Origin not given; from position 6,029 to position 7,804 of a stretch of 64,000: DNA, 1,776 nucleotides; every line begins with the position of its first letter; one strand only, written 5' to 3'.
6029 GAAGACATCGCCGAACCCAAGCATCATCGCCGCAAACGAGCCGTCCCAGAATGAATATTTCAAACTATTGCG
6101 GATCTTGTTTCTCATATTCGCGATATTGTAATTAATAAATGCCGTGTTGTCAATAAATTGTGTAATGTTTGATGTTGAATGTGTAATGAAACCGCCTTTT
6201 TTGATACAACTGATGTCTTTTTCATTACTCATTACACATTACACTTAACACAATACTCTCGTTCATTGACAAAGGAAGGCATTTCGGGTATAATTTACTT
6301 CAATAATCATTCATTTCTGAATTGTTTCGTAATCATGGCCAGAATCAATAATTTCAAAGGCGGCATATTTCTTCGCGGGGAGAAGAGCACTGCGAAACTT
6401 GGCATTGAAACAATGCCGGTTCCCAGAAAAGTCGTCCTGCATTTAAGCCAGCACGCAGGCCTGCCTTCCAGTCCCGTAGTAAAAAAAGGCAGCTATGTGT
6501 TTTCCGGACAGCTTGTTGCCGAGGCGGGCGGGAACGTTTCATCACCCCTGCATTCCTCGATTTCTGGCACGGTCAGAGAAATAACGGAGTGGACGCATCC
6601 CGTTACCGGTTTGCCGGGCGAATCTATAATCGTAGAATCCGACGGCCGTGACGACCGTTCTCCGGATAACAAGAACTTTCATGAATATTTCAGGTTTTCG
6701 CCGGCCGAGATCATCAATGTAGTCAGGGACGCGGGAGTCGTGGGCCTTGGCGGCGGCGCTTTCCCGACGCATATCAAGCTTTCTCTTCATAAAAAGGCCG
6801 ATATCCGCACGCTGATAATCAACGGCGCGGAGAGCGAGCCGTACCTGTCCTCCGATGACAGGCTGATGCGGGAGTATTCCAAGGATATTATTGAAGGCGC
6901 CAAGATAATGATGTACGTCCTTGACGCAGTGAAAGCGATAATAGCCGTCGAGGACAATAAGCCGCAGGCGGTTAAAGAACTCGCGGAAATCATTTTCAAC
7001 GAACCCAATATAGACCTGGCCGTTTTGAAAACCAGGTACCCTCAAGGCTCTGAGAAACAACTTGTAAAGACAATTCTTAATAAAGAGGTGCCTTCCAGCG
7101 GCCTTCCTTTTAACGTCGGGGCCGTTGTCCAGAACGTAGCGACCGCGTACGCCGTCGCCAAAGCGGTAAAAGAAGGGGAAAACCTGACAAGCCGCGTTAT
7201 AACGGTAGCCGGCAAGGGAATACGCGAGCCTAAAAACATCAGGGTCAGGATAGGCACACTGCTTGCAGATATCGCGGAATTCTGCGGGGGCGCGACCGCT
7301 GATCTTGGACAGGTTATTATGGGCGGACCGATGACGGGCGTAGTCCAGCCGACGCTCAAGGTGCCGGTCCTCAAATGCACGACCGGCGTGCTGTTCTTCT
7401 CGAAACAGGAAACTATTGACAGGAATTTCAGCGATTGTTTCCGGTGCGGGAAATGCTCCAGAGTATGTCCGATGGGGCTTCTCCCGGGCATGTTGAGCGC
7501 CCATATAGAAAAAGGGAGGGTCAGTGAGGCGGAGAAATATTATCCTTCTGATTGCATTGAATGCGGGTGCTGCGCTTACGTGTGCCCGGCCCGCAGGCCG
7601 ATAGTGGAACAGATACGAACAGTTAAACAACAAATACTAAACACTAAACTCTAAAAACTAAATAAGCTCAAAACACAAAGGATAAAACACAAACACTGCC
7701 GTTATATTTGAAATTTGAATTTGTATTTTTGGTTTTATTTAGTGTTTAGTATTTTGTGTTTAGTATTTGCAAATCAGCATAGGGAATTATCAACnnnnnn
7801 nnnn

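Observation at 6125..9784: RnfC-RnfD without RnfG/E/A/B, translationally coupled to an ion-transporter-superfamily permease and facing an ApbE flavin transferase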

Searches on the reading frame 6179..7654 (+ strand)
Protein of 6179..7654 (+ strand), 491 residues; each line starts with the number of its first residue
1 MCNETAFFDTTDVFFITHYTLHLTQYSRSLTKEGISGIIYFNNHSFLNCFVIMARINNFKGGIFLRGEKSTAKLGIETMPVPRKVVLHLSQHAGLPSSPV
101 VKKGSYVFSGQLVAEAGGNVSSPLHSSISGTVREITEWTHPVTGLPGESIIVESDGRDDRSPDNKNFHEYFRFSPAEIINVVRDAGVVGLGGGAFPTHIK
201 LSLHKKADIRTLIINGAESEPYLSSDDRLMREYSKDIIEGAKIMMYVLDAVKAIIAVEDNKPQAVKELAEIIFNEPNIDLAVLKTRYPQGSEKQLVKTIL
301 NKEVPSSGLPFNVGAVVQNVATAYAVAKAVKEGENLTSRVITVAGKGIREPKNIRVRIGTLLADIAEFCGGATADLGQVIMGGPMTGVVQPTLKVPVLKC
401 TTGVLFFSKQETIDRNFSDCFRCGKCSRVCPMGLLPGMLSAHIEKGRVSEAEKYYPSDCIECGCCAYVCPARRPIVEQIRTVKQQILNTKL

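Call 3: search_protein_families(library=pfam, proteins=[window:6179-7654:+], max_evalue=0.01)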
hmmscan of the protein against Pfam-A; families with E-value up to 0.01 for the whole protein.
window:6179-7654:+ (491 aa): 14 families
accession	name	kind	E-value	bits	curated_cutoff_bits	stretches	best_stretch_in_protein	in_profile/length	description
PF01512.22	Complex1_51K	-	1.9e-51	174.3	31.2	1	182-327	1-149/150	Nuo51 FMN-binding domain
PF13375.12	RnfC_N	-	1.4e-23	83.3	25.6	1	58-156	2-100/101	RnfC Barrel sandwich hybrid domain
PF13237.11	Fer4_10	-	7.8e-09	35.8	25.5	1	415-470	4-53/53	4Fe-4S dicluster domain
PF10531.15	SLBB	-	3.1e-08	33.8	27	1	340-388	1-54/55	SLBB domain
PF12838.12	Fer4_7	-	7e-08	33.3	27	1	420-471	2-50/52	4Fe-4S dicluster domain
PF13534.11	Fer4_17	-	3.1e-07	31.3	22.2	1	413-434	39-60/61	4Fe-4S dicluster domain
PF13183.11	Fer4_8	-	9e-07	29.8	27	1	418-471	3-66/68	4Fe-4S dicluster domain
PF00037.32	Fer4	-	1.3e-06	28.4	21.1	1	416-433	4-21/24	4Fe-4S binding domain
PF13187.11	Fer4_9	-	4.7e-06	27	27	1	420-471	2-49/52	4Fe-4S dicluster domain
PF12797.12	Fer4_2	-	4.2e-05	23.7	24.5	0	416-431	6-21/22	4Fe-4S binding domain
PF12800.12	Fer4_4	-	0.00071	20.2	24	0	418-433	2-17/17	4Fe-4S binding domain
PF13746.11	Fer4_18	-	0.0032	18.1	27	0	410-433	51-74/114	4Fe-4S dicluster domain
PF25160.1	LdpA_Fe-S-bd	-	0.0039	17.4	27.6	0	418-434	26-42/49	LdpA Fe-S cluster-binding domain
PF14697.11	Fer4_21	-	0.004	17.7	35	0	407-432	28-53/59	4Fe-4S dicluster domain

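Call 4: search_protein_families(library=ncbifam, proteins=[window:6179-7654:+], max_evalue=0.01)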
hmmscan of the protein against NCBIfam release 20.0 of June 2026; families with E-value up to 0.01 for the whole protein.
window:6179-7654:+ (491 aa): 31 families (the best 25 are shown)
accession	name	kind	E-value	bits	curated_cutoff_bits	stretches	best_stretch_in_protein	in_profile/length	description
TIGR01945.1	rnfC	subfamily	1.7e-154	514.6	245.95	1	58-489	3-434/435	RnfABCDGE type electron transport complex subunit C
NF003454.1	PRK05035.1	equivalog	5e-135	451.1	345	1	56-489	3-438/556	electron transport complex subunit RsxC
NF041837.1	rnfC_Methano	equivalog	1.6e-69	234.9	650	2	296-488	237-428/438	Rnf electron transport complex subunit RnfC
TIGR04481.1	PR_assoc_PrdC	equivalog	3.8e-62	210.5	490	1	86-406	2-304/425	proline reductase-associated electron transfer protein PrdC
TIGR01959.1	nuoF_fam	equivalog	4.5e-15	55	558.65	1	173-270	33-132/410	NADH-quinone oxidoreductase subunit NuoF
NF008436.0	PRK11278.1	equivalog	2.8e-11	43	749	1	172-272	45-148/448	NADH-quinone oxidoreductase subunit NuoF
NF003761.0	PRK05352.1-4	equivalog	2.9e-11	42.7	450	1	73-388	20-310/449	Na(+)-translocating NADH-quinone reductase subunit A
NF010120.0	PRK13596.1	equivalog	1.4e-09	37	389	1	171-261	36-129/433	NADH-quinone oxidoreductase subunit NuoF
TIGR00314.1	cdhA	equivalog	1.4e-07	29.8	781.3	1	406-487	387-467/784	CO dehydrogenase/acetyl-CoA synthase complex subunit alpha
NF003759.0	PRK05352.1-2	equivalog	2.3e-07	29.9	505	1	75-367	19-289/447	Na(+)-translocating NADH-quinone reductase subunit A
NF040864.1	HgcB_ferredoxin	equivalog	3.4e-07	30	99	1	411-475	7-62/93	mercury methylation ferredoxin HgcB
TIGR01936.1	nqrA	equivalog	7.5e-07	28.4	321.05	1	76-387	20-305/446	NADH:ubiquinone reductase (Na(+)-transporting) subunit A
TIGR02512.1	FeFe_hydrog_A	subfamily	5.9e-06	25.4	405.95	1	413-472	2-65/375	[FeFe] hydrogenase, group A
NF045874.1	Vhu_polyferre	exception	9.2e-06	24.6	600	1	397-472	274-344/381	F420-non-reducing hydrogenase associated-polyferredoxin VhuB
NF058577.1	FdxA_fam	equivalog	1.1e-05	25.5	65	0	456-471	35-50/52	4Fe-4S ferredoxin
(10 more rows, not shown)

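Call 71: search_solved_structures(query=window:6335-7654:+, max_evalue=1e-10, show_alignments=1)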
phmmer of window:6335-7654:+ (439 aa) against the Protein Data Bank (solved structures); distinct sequences matched with E-value up to 1e-10: 3.
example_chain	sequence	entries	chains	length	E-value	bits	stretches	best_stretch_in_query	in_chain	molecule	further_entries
7zc6_C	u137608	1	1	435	8.4e-111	373.7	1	6-434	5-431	RnfC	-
9eri_C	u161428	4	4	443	8.9e-101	340.7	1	5-435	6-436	Na(+)-translocating ferredoxin:NAD(+) oxidoreductase complex subunit C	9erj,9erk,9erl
8ahx_C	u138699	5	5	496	2.1e-96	326.3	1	4-432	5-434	Ion-translocating oxidoreductase complex subunit C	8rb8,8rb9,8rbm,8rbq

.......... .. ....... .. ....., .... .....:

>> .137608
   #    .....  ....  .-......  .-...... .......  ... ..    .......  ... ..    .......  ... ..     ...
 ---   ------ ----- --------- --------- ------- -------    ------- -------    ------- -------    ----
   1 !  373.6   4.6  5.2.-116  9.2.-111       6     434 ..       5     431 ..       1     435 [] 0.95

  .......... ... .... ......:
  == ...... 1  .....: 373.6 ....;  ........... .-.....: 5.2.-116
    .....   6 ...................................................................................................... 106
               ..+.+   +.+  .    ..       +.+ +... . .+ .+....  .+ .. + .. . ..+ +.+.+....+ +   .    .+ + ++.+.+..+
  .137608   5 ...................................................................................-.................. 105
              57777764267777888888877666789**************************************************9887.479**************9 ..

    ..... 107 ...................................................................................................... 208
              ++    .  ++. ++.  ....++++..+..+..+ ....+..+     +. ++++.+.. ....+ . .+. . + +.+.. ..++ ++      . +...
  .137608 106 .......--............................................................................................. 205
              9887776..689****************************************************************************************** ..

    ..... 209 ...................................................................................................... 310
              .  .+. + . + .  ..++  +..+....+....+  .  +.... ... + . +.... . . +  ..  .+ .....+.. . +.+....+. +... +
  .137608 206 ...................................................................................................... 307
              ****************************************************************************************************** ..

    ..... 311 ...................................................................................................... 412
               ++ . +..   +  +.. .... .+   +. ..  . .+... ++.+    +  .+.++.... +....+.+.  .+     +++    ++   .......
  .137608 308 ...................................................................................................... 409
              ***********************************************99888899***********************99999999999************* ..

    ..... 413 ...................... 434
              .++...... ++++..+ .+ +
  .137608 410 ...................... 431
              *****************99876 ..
